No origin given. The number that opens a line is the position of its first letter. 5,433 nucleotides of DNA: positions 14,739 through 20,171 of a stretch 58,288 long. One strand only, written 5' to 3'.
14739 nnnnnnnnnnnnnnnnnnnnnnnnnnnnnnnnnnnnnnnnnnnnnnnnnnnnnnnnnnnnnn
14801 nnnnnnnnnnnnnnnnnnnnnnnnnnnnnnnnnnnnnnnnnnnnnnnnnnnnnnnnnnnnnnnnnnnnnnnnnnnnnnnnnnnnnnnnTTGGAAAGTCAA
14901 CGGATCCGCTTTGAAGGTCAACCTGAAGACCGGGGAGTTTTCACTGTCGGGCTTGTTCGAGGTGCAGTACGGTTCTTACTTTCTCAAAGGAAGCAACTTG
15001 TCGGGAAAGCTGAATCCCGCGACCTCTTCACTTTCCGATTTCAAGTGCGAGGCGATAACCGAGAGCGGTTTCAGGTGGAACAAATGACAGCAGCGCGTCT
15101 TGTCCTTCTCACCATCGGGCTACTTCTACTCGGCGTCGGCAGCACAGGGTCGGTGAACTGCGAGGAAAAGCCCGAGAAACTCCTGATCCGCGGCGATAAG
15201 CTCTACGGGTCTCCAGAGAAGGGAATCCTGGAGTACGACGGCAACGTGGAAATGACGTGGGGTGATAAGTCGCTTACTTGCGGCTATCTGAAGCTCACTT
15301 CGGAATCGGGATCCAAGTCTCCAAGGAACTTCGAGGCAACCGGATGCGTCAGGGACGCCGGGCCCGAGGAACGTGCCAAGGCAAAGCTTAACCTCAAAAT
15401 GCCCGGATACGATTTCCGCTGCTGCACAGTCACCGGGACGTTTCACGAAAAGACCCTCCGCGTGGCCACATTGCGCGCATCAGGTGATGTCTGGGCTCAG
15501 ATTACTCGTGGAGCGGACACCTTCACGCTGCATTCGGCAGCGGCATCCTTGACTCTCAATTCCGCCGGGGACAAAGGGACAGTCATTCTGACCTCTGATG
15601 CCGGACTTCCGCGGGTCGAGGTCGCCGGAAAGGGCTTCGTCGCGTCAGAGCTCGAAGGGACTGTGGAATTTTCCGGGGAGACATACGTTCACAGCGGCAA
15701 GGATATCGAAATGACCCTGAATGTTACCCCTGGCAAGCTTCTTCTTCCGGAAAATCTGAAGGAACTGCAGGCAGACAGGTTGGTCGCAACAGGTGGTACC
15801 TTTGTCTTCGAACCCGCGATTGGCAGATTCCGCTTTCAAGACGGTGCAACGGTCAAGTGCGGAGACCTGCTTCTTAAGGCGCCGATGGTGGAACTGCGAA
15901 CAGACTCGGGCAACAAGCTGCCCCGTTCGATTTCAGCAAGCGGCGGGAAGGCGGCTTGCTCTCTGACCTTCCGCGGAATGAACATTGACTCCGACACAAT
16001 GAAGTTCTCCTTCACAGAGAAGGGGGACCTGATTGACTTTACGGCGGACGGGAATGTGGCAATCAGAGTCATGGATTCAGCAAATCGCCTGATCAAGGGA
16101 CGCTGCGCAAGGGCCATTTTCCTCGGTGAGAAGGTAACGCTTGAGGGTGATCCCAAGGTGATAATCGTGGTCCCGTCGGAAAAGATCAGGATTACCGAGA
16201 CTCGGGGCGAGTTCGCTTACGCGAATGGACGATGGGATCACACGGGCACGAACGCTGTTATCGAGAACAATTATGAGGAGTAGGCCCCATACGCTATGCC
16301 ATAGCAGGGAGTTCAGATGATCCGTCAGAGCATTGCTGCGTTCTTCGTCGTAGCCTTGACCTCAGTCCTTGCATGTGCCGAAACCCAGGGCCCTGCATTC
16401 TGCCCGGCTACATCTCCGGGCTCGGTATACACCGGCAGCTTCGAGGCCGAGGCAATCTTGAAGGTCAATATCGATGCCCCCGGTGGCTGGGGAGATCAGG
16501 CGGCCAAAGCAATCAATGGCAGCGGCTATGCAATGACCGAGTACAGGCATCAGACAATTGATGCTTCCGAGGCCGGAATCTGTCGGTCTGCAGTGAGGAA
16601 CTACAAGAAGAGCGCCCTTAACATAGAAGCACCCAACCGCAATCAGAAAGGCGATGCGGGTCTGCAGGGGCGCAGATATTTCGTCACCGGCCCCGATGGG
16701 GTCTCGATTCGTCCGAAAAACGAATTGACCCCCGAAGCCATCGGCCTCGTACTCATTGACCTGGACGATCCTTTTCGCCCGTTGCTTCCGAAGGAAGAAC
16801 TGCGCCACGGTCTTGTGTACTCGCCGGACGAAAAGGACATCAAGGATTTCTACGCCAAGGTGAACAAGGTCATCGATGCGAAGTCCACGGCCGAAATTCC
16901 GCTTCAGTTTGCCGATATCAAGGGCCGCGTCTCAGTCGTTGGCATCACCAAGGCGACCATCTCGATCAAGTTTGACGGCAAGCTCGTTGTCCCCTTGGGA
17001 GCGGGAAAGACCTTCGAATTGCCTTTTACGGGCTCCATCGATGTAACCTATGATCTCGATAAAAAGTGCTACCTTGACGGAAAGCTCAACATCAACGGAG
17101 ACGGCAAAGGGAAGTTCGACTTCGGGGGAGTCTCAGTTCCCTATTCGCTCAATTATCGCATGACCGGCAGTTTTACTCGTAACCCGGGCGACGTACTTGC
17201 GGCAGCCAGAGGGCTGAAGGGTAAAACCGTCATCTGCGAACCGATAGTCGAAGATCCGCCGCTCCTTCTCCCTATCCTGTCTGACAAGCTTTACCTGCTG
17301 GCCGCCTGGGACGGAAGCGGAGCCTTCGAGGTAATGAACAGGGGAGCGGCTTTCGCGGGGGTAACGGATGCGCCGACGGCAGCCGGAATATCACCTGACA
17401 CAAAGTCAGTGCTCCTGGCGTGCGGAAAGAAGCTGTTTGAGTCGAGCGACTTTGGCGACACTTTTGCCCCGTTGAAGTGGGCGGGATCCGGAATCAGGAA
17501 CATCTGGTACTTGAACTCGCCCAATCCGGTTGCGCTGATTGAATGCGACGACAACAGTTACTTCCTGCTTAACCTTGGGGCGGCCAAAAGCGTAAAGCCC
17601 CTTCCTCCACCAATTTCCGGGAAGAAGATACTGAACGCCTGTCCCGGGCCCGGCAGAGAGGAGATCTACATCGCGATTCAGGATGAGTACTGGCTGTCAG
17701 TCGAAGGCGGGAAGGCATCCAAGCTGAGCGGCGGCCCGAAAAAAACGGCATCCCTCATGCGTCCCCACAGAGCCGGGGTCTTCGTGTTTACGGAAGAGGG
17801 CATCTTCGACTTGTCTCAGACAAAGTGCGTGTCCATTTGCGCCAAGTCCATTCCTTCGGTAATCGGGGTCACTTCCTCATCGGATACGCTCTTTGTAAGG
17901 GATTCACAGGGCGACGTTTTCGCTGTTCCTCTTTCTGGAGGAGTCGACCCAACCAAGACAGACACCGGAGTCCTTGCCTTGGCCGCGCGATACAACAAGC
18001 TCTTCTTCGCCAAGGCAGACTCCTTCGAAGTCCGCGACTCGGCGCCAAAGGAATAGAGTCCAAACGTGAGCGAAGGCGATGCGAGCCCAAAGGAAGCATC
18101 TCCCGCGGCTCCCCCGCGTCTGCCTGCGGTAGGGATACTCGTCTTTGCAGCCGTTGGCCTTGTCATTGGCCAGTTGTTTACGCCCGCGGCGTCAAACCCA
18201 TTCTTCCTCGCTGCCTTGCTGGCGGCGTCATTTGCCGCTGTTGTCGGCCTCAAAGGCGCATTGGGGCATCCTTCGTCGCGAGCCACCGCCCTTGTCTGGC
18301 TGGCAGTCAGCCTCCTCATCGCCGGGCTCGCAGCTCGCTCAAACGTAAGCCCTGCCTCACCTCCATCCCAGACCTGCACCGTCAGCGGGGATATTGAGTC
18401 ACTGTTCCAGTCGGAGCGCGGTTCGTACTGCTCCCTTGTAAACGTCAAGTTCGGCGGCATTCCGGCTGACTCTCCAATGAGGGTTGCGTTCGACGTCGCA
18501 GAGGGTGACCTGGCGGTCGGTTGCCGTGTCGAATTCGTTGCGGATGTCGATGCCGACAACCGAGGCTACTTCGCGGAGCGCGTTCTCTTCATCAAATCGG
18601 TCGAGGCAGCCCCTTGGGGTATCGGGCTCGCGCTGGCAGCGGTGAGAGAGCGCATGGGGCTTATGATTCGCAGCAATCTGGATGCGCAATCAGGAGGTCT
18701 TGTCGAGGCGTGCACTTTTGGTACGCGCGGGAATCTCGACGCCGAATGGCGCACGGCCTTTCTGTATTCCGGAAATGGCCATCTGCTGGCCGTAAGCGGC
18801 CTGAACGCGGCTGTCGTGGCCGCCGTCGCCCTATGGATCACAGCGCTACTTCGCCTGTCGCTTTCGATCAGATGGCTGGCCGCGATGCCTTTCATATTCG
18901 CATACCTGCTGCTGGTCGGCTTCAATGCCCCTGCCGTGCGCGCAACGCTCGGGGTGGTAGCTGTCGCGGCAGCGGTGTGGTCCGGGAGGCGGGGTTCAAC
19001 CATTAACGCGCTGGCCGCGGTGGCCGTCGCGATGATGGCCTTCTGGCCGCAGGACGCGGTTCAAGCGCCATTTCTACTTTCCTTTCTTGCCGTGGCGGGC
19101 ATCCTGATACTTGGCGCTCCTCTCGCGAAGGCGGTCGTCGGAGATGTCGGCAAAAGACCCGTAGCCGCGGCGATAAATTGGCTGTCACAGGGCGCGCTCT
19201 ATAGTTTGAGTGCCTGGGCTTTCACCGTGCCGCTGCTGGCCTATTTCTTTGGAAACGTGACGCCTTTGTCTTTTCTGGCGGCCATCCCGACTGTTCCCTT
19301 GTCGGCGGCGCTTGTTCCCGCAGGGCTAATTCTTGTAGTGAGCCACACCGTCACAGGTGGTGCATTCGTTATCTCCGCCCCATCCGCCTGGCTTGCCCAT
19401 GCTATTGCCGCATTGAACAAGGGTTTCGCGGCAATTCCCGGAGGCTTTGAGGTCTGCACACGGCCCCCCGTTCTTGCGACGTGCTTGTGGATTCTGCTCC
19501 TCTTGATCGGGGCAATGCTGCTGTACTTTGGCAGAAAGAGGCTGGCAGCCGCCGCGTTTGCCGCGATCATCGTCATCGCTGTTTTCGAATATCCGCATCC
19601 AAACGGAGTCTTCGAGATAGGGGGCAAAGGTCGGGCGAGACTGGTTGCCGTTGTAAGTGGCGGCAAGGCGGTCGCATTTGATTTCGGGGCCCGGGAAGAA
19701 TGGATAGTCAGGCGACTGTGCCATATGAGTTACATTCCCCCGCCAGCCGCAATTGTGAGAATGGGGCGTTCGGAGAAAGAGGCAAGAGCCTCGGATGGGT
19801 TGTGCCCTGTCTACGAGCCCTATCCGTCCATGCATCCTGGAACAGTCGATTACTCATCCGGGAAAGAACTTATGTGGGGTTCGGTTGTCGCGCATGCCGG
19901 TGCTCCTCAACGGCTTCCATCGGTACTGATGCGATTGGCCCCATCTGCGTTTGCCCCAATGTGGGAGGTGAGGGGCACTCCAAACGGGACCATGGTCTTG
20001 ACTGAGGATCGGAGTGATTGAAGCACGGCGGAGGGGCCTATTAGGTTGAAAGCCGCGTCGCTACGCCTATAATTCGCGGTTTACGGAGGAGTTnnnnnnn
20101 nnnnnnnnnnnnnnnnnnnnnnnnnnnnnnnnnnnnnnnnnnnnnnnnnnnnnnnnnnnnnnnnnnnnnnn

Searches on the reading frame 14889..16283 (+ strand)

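Call 31: search_protein_families(library=pfam, proteins=[window:14889-16283:+], max_evalue=0.001)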
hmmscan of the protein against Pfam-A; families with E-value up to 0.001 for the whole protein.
window:14889-16283:+ (464 aa): 1 family
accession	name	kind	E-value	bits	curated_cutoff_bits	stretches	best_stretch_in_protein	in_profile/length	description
PF03968.19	LptD_N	-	1.2e-05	26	20.4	0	100-165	2-73/113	LptA/(LptD N-terminal domain) LPS transport protein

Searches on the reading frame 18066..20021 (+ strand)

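Call 31: search_protein_families(library=pfam, proteins=[window:18066-20021:+], max_evalue=0.001)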
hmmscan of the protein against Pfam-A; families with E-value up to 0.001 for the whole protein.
window:18066-20021:+ (651 aa): 1 family
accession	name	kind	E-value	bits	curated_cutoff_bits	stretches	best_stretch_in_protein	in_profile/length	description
PF03772.21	Competence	-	3.4e-41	141.9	23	1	217-486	2-267/270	Competence protein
